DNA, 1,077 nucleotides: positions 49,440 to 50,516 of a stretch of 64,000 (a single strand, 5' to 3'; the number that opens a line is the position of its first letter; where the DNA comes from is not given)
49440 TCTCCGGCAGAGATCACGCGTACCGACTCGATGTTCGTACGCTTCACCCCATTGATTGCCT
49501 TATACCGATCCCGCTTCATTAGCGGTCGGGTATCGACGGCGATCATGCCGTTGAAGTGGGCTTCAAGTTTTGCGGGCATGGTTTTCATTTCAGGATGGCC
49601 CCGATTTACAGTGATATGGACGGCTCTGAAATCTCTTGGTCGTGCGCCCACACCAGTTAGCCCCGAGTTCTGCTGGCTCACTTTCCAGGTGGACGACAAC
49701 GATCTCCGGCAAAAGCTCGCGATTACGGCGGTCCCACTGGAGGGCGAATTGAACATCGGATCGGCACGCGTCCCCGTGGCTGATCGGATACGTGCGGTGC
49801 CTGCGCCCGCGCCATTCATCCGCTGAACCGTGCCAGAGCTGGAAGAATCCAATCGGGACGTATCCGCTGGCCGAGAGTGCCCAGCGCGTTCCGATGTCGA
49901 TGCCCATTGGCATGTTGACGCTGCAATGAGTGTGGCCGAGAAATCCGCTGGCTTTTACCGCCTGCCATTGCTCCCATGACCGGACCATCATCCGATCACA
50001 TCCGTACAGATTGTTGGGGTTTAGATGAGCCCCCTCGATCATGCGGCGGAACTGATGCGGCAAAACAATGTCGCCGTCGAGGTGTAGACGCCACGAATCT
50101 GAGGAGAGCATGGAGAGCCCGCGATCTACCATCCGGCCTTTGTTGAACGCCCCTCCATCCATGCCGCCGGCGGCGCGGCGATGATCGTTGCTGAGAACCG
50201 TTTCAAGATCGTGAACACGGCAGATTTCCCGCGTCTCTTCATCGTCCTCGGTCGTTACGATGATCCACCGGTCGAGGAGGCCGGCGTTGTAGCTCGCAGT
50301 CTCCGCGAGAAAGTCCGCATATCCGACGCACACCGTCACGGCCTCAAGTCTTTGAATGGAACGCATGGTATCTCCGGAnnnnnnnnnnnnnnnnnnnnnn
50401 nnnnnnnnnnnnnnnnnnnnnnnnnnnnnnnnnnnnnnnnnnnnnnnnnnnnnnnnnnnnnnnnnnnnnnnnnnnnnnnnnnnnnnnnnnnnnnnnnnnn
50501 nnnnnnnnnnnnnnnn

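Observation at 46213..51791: Enzyme-rich eight-gene operon between replication and packaging modules, in a prophage with no recognisable endolysin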

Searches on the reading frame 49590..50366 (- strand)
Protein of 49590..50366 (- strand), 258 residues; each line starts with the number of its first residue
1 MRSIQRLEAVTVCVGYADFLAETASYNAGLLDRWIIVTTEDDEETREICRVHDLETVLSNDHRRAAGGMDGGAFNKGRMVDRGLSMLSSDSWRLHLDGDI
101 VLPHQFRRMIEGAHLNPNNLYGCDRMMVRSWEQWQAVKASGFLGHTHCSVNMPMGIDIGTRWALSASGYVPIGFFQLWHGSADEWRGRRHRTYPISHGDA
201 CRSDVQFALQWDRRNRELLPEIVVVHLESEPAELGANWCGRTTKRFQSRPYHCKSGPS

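Call 5: search_protein_families(library=pfam, max_evalue=0.1, proteins=[window:49590-50366:-])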
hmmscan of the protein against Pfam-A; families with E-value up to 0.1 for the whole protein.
window:49590-50366:- (258 aa): 1 family
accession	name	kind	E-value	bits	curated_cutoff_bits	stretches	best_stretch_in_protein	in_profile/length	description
PF13704.12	Glyco_tranf_2_4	-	0.058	14.3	27.5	0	17-99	4-81/98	Glycosyl transferase family 2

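Call 6: search_protein_families(library=phrogs, max_evalue=0.01, proteins=[window:49590-50366:-])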
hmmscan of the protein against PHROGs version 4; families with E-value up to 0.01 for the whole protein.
window:49590-50366:- (258 aa): 0 families

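Call 24: search_solved_structures(query=window:49590-50366:-, max_evalue=10)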
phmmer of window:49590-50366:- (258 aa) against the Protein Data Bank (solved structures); distinct sequences matched with E-value up to 10: 1.
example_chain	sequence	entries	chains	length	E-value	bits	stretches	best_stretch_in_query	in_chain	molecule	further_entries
7ue2_A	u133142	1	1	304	0.047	16.3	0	25-99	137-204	RPB_PLP3_R6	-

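Call 27: find_homologous_proteins(query=window:49590-50366:-)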
Query window:49590-50366:- (258 aa): 1001 proteins with E <= 0.001 among 1423 candidates; the best 120 are listed.
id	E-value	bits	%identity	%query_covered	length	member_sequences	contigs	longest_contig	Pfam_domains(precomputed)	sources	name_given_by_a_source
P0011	3.7e-179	612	100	100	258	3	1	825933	-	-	-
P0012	8.1e-143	493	84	95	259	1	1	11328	-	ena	-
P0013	1.7e-134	465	79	93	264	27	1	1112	-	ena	-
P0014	2.5e-132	458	77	95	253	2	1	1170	-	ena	-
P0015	1.1e-131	456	75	96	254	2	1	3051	-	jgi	jgi:hypothetical protein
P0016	7.5e-128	444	75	97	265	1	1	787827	-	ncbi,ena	-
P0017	5.1e-127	441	75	98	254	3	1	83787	-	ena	-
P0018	6.3e-127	441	73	97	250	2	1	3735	-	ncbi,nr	ncbi:MAG: hypothetical protein JO353_12925 [Phycisphaerae bacterium]|nr:hypothetical protein [Phycis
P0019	9.6e-127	440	73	97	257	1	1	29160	-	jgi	jgi:hypothetical protein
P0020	2.5e-125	435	71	97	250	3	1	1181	-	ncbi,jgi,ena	jgi:hypothetical protein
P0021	3.5e-125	435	71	98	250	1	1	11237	-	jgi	jgi:hypothetical protein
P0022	5.4e-125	434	75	93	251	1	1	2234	-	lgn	-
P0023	8.8e-125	434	73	93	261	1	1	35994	-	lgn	-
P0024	2.6e-122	426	73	93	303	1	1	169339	-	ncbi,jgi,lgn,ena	jgi:hypothetical protein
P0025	1.7e-120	420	72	93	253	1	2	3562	-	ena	-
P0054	1.4e-95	338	58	94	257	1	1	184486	-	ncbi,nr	ncbi:MAG: glycosyltransferase family 2 protein [Bacteroidetes bacterium]|nr:glycosyltransferase fami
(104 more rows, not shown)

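Call 30: find_encoding_contigs(protein=P0012, flank=10000, max_places=2)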
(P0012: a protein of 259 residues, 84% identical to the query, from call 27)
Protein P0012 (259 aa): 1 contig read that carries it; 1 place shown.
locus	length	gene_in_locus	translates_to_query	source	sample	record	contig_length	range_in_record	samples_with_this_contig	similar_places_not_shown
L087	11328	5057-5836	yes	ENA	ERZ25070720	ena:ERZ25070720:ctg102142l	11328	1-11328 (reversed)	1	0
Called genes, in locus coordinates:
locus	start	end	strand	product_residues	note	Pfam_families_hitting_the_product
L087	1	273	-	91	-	?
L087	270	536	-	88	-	-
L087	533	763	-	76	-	-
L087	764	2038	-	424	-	PF01555:N6_N4_Mtase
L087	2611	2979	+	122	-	-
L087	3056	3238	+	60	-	-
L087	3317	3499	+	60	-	-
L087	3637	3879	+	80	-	-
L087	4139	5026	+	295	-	-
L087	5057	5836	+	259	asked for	-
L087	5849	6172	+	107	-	-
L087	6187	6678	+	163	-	-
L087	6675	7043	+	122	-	-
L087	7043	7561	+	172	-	-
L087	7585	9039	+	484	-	-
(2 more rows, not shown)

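Call 43: predict_structure(alignment_id=A2)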
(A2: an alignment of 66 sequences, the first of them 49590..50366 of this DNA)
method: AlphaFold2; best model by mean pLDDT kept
length: 258 residues; sequences in the alignment: 66
mean_pLDDT: 91.1   pTM: 0.89
mean pLDDT of the five models: 91.1, 91.1, 90.6, 90.0, 88.8
residues with pLDDT >= 90: 203; 70-90: 31; 50-70: 23; < 50: 1
segments of 3 or more residues with pLDDT < 50: none
pLDDT, mean of each block of 10 residues (from residue 1): 84 95 97 98 97 98 74 84 96 97 97 97 97 96 91 94 95 96 93 86 94 98 96 75 79 61
secondary structure, 60 per line:
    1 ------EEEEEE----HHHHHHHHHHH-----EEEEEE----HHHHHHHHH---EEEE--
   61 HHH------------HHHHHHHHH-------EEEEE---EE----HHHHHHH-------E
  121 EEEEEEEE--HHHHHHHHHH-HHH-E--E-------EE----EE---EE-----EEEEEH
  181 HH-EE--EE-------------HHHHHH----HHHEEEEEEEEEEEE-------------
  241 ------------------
elements in order: E7-12 H17-27 E33-38 H43-51 E55-58 H76-84 E92-96 H106-112 E120-128 H131-140 E175-179 H203-208 E216-227

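Call 47: fold_search(model_id=the predicted structure, library=pdb)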
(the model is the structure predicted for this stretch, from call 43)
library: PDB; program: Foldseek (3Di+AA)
matches with E <= 10: 1648; with E <= 0.001: 145
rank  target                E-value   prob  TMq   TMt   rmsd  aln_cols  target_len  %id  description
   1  2z86_D                2.8e-07  1.00  0.49  0.24  11.9       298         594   11  Crystal structure of chondroitin polymerase from Escherichia coli strain K4 (K4CP) complexed with UDP-GlcUA and UDP (released 2008-09-16)
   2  2z86_C                4.9e-07  1.00  0.56  0.26   6.0       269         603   10  Crystal structure of chondroitin polymerase from Escherichia coli strain K4 (K4CP) complexed with UDP-GlcUA and UDP (released 2008-09-16)
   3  1h7q                  7.5e-07  1.00  0.55  0.58   7.2       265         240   11  dTDP-MANGANESE COMPLEX OF SPSA FROM BACILLUS SUBTILIS (released 2001-12-13)
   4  9o4g_A                1.0e-06  1.00  0.48  0.20   8.9       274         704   10  Cryo-EM structure of the CHSY3-CHPF1 chondroitin synthase heterodimer (released 2026-03-04)
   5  1h7l                  1.1e-06  1.00  0.54  0.58   6.3       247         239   10  dTDP-MAGNESIUM COMPLEX OF SPSA FROM BACILLUS SUBTILIS (released 2001-12-13)
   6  9jma_A                1.5e-06  1.00  0.52  0.45   5.9       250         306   12  Crystal structure of glycosyltransferase AvpGT (released 2025-01-29)
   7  9jn3_A                2.4e-06  1.00  0.51  0.45   6.5       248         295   13  Crystal structure of AvpGT in complex with Ara-A (released 2025-01-29)
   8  8vh8_D                4.8e-06  1.00  0.53  0.28   5.7       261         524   14  Crystal structure of heparosan synthase 2 from Pasteurella multocida at 2.85 A (released 2024-09-04)
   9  8smm_A                5.5e-06  1.00  0.46  0.25   8.9       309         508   12  Xenopus laevis hyaluronan synthase 1 (released 2024-05-01)
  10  9yq5_A                5.8e-06  1.00  0.45  0.25   9.6       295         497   11  Chlorella virus hyaluronan synthase bound to an inserted UDP-GlcA (released 2025-12-10)
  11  9o4g_B                9.0e-06  1.00  0.44  0.20  10.0       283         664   10  Cryo-EM structure of the CHSY3-CHPF1 chondroitin synthase heterodimer (released 2026-03-04)
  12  8vh7_B                1.3e-05  1.00  0.51  0.27   6.4       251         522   15  Crystal structure of heparosan synthase 2 from Pasteurella multocida at 1.98 A (released 2024-07-24)
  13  3f1y_C                1.3e-05  1.00  0.46  0.39   9.4       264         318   12  Mannosyl-3-phosphoglycerate synthase from Rubrobacter xylanophilus (released 2009-11-03)
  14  4jd0                  1.4e-05  1.00  0.45  0.47   8.3       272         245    9  Structure of the inositol-1-phosphate CTP transferase from T. maritima. (released 2013-09-18)
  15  9nj0_A                1.5e-05  1.00  0.48  0.23   8.7       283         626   12  GlfT2 from Nocardia brasiliensis Bound to Galf Trisaccharide (released 2026-03-11)
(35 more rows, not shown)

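Call 50: find_encoding_contigs(protein=P0054, flank=8000, max_places=1)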
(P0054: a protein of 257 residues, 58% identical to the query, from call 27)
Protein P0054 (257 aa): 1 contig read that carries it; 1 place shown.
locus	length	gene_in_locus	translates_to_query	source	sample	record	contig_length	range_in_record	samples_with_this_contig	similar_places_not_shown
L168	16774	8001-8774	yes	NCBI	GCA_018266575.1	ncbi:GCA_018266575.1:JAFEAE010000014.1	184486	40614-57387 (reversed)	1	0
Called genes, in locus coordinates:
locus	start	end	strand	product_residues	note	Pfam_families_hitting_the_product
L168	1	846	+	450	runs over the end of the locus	-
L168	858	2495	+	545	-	-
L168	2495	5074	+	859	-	PF13472:Lipase_GDSL_2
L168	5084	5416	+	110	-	-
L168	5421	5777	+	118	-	PF22352:K319L-like_PKD (weak)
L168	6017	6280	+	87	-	-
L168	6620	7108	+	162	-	-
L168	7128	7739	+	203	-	PF00959:Phage_lysozyme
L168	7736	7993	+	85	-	-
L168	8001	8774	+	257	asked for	-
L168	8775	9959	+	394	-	-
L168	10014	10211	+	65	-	-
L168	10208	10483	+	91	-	-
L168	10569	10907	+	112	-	-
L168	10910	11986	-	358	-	PF17293:Arm-DNA-bind_5, PF13102:Phage_int_SAM_5, PF00589:Phage_integrase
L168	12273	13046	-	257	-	PF00106:adh_short, PF08643:DUF1776 (weak), PF08659:KR, PF13561:adh_short_C2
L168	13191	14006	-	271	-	PF05721:PhyH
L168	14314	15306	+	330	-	PF01103:Omp85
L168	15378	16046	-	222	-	PF14360:PAP2_C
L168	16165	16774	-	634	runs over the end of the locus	PF01182:Glucosamine_iso, PF02585:PIG-L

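Call 51: find_encoding_contigs(protein=P0017, flank=8000, max_places=1)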
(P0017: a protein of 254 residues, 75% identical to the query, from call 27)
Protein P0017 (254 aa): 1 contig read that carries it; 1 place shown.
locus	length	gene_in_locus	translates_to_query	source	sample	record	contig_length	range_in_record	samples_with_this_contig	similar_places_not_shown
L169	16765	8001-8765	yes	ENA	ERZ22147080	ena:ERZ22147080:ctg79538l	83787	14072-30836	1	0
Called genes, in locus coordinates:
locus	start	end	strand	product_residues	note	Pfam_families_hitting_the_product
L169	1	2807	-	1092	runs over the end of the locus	PF07635:PSCyt1, PF07583:PSCyt2, PF13385:Laminin_G_3, PF07587:PSD1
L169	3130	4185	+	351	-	PF01436:NHL (faint)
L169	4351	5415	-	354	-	PF01209:Ubie_methyltran (weak), PF13489:Methyltransf_23, PF13847:Methyltransf_31, PF08241:Methyltransf_11, PF08242:Methyltransf_12, PF13649:Methyltransf_25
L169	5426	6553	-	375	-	-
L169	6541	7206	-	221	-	-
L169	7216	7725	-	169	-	PF12158:DUF3592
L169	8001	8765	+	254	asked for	-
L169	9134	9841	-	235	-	PF00404:Dockerin_1 (faint)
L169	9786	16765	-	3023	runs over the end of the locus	PF07691:PA14 (weak), PF00932:LTD, PF13287:Fn3_assoc, PF13290:CHB_HEX_C_1, PF08757:CotH, PF13287:Fn3_assoc (weak), PF13290:CHB_HEX_C_1, PF00932:LTD, +4 more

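Call 52: find_encoding_contigs(protein=P0019, flank=8000, max_places=1)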
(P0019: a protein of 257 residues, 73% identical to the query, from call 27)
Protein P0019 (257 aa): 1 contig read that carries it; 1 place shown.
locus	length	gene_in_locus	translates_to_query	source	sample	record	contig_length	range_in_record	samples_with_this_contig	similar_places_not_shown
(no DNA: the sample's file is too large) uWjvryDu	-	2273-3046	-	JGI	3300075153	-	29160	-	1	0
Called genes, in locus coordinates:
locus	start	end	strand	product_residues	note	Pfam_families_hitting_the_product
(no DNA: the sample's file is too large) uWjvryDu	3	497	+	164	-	?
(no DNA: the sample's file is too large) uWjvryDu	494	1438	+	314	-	-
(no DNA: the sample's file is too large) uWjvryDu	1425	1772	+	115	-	-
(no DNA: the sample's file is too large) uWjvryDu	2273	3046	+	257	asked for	-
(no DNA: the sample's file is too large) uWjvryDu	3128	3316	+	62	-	-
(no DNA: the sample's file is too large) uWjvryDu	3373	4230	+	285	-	-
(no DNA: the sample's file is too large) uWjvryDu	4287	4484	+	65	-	-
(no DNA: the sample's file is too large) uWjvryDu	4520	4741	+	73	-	-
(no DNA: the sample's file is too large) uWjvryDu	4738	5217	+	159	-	-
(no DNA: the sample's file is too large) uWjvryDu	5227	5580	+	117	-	-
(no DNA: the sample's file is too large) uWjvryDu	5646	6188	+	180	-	PF11985:Phage_Mu_Gp27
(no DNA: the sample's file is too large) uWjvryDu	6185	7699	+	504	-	PF03237:Terminase_6N (weak)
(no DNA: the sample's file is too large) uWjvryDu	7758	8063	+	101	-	-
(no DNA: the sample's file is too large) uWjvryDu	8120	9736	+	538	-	PF05133:SPP1_portal (faint)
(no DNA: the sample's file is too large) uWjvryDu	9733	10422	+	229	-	-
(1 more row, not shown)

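Call 60: find_related_loci(query=A2, collection=viral_contigs, flank=6000)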
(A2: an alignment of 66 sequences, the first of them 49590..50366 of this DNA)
Query A2 (258 aa) in viral_contigs; peptide patterns used: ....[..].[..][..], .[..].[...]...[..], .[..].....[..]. (x = any residue, [..] = any of these).
241 stretches matched a pattern; 202 encode a relative of the query (tblastn E <= 1e-3); the best 80 are kept; 80 distinct loci.
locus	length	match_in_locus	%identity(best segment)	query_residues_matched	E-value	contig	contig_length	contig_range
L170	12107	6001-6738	59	3-250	1e-92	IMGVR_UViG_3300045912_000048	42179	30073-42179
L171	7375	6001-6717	56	7-252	9e-90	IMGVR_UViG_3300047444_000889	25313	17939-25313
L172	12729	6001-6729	56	3-248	2e-88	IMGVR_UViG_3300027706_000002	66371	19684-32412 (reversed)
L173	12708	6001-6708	56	7-246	9e-86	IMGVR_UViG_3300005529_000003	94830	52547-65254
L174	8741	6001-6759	53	6-258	1e-84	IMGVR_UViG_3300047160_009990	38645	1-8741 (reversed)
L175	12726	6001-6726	55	6-248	6e-85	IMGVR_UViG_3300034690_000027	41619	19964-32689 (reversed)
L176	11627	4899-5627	55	4-250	5e-84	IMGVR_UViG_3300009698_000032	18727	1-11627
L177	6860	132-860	55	4-250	6e-84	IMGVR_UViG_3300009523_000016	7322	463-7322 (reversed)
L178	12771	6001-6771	54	2-253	5e-84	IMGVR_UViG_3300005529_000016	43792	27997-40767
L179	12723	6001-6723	52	4-246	3e-83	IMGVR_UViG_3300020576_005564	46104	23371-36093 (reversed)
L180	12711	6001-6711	55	7-246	3e-82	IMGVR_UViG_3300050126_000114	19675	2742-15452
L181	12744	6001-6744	54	1-246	9e-82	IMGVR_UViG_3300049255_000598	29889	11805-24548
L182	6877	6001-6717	53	6-246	1e-78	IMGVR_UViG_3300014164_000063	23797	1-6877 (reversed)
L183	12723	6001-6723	52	5-246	2e-78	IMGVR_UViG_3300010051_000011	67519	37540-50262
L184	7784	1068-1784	52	6-246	1e-78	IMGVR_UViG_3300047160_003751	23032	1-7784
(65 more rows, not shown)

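Call 69: search_protein_families(library=pfam, alignment_id=A4, max_evalue=0.001)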
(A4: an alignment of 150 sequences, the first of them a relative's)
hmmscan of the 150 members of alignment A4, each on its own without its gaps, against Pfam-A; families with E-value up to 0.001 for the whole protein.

A. member 1, L171:5402-5950:+ (182 aa): 0 families

B. families by the number of members that match (of 150 scanned): 39 families (the first 25 are shown)
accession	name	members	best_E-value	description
PF00303.24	Thymidylat_synt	2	7.6e-93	Thymidylate synthase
PF04860.17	Phage_portal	2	2.3e-44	Phage portal protein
PF09511.15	RNA_lig_T4_1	2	4.2e-20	RNA ligase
PF00535.33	Glycos_transf_2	2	1.7e-08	Glycosyl transferase family 2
PF00565.23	SNase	2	5.6e-08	Staphylococcal nuclease homologue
PF04542.20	Sigma70_r2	2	8.6e-08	Sigma-70 region 2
PF10145.14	PhageMin_Tail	1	1.4e-26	Phage-related minor tail protein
PF02599.21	CsrA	1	4.4e-24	Global regulator protein family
PF01507.26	PAPS_reduct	1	3.6e-19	Phosphoadenosine phosphosulfate reductase domain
PF04865.19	Baseplate_J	1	6.9e-16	Baseplate J-like protein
PF18925.5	DUF5675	1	4.8e-15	Family of unknown function (DUF5675)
PF01223.29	Endonuclease_NS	1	3.6e-13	DNA/RNA non-specific endonuclease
PF03592.21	Terminase_2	1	2.2e-12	Terminase small subunit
PF05866.16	RusA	1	8.5e-12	Endodeoxyribonuclease RusA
PF05105.17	Phage_holin_4_1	1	7.5e-11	Bacteriophage holin family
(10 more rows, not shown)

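Call 78: search_dna_similar(query=window:49590-50366:-, collection=phages, mode=protein, max_rows=25)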
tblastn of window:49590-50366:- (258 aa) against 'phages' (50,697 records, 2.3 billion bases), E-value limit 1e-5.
No match.

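Call 94: search_protein_families(library=padloc, max_evalue=0.01, proteins=[window:49590-50366:-])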
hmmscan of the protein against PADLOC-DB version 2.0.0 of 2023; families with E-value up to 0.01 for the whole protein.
window:49590-50366:- (258 aa): 0 families

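Call 115: find_encoding_contigs(protein=P0016, flank=10000, max_places=1)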
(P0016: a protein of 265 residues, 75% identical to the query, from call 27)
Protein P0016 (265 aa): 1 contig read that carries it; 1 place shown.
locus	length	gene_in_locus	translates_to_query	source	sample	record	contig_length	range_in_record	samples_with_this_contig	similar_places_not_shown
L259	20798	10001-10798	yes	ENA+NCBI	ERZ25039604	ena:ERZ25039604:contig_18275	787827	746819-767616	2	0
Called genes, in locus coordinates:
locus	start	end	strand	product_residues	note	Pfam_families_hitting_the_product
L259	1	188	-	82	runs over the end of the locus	-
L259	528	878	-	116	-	-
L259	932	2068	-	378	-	PF01555:N6_N4_Mtase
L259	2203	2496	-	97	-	-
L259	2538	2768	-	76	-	-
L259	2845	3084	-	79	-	-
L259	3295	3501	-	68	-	-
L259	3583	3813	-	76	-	PF13384:HTH_23 (faint), PF12844:HTH_19 (weak), PF13560:HTH_31, PF01381:HTH_3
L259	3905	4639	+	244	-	PF00717:Peptidase_S24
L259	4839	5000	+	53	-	-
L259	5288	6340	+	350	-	-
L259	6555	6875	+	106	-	-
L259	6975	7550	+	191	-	-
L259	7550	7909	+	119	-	-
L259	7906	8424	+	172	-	PF11985:Phage_Mu_Gp27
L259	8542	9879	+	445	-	PF03237:Terminase_6N, PF17289:Terminase_6C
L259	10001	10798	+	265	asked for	-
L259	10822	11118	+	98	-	-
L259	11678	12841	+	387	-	-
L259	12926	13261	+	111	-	-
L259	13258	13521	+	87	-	-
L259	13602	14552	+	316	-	PF20911:GP7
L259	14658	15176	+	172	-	-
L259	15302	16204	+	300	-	-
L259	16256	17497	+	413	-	-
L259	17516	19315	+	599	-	PF00295:Glyco_hydro_28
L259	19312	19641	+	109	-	-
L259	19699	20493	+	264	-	PF20557:DnaT_2 (weak)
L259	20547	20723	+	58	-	-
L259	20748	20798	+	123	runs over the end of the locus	-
